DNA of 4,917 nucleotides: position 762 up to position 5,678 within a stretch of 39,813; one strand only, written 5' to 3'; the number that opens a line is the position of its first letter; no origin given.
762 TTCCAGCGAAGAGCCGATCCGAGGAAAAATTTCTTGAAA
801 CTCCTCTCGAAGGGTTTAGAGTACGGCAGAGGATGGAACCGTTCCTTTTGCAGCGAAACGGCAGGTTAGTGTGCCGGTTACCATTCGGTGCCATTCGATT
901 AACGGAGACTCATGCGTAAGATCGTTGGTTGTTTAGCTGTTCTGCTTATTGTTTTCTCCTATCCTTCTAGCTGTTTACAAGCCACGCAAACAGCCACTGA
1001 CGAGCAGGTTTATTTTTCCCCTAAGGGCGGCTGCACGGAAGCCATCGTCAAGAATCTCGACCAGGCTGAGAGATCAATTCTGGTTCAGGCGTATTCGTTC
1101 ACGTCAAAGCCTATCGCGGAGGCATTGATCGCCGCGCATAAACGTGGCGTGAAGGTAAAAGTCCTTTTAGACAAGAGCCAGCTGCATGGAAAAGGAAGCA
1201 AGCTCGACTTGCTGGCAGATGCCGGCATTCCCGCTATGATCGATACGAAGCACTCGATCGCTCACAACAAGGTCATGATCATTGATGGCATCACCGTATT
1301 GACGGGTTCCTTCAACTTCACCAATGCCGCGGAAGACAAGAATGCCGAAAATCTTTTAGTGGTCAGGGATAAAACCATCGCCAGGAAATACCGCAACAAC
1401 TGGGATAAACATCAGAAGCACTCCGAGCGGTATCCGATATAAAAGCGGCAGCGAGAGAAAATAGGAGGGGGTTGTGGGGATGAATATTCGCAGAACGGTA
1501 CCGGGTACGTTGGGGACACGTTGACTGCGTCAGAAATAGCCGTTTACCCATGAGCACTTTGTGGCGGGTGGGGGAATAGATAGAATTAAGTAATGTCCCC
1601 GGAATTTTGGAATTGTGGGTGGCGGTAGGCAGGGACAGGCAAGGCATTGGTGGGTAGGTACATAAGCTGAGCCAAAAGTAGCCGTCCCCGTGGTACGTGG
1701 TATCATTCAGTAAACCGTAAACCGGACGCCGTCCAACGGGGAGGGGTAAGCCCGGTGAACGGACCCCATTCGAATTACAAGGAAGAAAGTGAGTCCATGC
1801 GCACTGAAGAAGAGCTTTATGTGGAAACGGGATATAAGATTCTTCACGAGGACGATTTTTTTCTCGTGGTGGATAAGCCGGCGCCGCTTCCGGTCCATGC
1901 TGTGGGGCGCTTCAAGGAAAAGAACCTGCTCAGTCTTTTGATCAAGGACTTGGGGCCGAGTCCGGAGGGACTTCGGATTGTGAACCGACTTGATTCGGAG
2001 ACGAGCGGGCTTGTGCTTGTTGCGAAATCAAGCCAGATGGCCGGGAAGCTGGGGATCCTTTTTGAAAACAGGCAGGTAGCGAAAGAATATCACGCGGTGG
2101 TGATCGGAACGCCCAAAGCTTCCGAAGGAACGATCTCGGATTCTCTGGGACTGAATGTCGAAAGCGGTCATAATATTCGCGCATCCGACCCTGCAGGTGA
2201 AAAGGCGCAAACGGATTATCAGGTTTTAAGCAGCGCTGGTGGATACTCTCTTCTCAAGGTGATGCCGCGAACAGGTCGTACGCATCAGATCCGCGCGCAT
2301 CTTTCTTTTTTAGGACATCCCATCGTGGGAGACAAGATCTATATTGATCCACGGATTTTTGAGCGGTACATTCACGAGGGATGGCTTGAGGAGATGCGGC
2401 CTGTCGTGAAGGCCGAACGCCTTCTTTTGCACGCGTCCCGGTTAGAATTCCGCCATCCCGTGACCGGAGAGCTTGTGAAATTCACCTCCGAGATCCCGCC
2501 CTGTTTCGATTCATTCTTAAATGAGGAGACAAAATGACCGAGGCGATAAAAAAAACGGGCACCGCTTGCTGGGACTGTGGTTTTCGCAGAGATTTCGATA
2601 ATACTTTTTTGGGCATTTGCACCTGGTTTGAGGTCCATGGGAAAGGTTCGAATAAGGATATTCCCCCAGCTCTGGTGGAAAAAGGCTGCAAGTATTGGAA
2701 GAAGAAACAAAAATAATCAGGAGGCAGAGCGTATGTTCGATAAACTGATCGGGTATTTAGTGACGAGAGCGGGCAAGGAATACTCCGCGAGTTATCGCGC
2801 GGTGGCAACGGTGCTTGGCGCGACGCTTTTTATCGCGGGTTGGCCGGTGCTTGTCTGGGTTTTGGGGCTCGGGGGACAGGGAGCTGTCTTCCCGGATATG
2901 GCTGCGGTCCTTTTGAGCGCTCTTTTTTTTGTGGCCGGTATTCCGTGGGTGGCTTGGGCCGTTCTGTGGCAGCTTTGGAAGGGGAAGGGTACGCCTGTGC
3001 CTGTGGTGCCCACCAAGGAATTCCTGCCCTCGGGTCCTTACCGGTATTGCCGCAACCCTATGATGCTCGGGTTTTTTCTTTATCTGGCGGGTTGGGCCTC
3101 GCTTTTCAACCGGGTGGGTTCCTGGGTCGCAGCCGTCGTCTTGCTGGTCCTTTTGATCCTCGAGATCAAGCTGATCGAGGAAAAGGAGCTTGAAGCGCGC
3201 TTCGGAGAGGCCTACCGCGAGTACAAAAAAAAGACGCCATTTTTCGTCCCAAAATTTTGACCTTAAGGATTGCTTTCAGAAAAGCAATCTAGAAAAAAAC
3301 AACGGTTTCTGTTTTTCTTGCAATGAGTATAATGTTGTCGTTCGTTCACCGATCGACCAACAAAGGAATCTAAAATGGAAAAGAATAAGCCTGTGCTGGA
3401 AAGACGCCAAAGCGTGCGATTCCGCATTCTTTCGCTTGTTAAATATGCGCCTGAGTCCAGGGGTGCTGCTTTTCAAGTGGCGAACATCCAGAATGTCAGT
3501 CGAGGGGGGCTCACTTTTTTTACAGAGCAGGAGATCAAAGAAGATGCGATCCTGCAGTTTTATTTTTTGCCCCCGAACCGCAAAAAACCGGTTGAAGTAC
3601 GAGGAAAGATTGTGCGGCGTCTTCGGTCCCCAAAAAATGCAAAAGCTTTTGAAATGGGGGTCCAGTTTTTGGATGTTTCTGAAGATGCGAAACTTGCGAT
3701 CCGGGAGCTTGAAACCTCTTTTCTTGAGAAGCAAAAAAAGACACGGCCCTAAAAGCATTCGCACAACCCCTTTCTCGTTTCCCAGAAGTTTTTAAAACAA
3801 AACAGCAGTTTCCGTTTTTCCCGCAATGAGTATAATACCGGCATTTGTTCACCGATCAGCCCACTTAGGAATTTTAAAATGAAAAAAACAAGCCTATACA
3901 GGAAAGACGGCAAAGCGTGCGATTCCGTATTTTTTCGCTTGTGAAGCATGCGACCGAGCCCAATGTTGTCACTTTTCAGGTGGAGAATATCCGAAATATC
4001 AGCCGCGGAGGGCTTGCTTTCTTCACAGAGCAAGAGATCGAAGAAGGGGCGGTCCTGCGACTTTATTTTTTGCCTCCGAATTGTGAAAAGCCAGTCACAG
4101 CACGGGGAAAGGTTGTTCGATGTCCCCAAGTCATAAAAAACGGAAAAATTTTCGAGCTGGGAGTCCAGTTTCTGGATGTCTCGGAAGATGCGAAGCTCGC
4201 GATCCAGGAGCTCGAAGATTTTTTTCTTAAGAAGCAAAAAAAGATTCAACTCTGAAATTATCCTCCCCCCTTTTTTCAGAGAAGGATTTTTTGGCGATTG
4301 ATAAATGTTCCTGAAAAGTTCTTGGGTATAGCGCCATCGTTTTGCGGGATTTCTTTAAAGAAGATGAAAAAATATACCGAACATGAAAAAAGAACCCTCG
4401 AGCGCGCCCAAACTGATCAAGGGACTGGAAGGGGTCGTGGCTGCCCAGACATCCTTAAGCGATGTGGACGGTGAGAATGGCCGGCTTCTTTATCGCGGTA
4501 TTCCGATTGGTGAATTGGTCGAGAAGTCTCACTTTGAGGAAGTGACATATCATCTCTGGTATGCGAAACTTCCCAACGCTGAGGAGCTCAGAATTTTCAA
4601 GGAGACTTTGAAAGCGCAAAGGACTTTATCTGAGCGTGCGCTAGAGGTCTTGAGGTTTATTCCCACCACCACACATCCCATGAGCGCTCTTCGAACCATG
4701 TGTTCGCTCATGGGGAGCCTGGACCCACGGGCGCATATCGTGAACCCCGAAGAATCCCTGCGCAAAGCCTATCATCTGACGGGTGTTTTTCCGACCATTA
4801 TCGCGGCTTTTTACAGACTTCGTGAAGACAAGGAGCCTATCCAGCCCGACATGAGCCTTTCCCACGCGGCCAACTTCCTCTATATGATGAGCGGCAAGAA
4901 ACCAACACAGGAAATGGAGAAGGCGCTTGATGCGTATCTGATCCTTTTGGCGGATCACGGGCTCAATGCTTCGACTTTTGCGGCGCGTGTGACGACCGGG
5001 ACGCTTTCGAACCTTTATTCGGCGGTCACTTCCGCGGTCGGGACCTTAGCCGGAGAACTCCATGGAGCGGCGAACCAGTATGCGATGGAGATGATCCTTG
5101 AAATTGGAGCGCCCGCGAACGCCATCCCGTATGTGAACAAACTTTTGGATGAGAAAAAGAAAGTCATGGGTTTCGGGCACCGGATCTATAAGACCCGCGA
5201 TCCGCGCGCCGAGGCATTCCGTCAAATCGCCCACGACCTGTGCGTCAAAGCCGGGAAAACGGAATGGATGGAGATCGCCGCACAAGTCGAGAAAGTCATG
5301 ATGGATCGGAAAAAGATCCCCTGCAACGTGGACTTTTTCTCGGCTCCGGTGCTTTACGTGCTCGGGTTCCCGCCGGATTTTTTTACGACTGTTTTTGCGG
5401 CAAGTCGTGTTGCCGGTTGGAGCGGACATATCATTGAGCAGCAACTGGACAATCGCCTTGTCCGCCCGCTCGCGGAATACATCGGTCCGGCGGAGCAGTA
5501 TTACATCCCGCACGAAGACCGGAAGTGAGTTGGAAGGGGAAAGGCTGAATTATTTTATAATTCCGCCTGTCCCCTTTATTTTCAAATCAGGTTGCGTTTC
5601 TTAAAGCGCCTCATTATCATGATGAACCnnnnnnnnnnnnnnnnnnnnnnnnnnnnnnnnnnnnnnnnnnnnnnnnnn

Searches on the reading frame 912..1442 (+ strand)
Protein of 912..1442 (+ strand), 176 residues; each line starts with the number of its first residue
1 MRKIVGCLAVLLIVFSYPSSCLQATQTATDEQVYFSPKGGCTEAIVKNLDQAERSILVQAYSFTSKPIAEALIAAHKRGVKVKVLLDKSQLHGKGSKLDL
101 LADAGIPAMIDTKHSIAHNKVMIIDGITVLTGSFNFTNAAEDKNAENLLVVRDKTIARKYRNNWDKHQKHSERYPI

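Call 47: search_protein_families(library=pfam, proteins=[window:912-1442:+], max_evalue=0.00001)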
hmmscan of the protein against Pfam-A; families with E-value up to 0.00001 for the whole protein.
window:912-1442:+ (176 aa): 2 families
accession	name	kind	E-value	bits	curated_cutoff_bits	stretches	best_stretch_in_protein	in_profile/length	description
PF13091.12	PLDc_2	-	1.8e-28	99.4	27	1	45-165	1-129/132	PLD-like domain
PF07894.18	SACK1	-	7e-08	32.8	21.4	0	24-92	105-178/274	Scaffolding anchor of CK1 domain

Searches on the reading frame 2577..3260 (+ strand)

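Call 47: search_protein_families(library=pfam, proteins=[window:2577-3260:+], max_evalue=0.00001)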
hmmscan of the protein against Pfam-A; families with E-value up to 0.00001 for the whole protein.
window:2577-3260:+ (227 aa): 1 family
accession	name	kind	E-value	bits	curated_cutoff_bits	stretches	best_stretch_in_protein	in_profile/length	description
PF04191.18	PEMT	-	2.9e-08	34.5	25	1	124-211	15-104/105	Phospholipid methyltransferase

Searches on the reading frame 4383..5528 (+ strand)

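Call 47: search_protein_families(library=pfam, proteins=[window:4383-5528:+], max_evalue=0.00001)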
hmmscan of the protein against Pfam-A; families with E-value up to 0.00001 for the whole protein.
window:4383-5528:+ (381 aa): 1 family
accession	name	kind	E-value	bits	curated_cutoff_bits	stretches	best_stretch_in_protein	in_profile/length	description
PF00285.26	Citrate_synt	-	2.9e-129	431.6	27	1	14-362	1-356/357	Citrate synthase, C-terminal domain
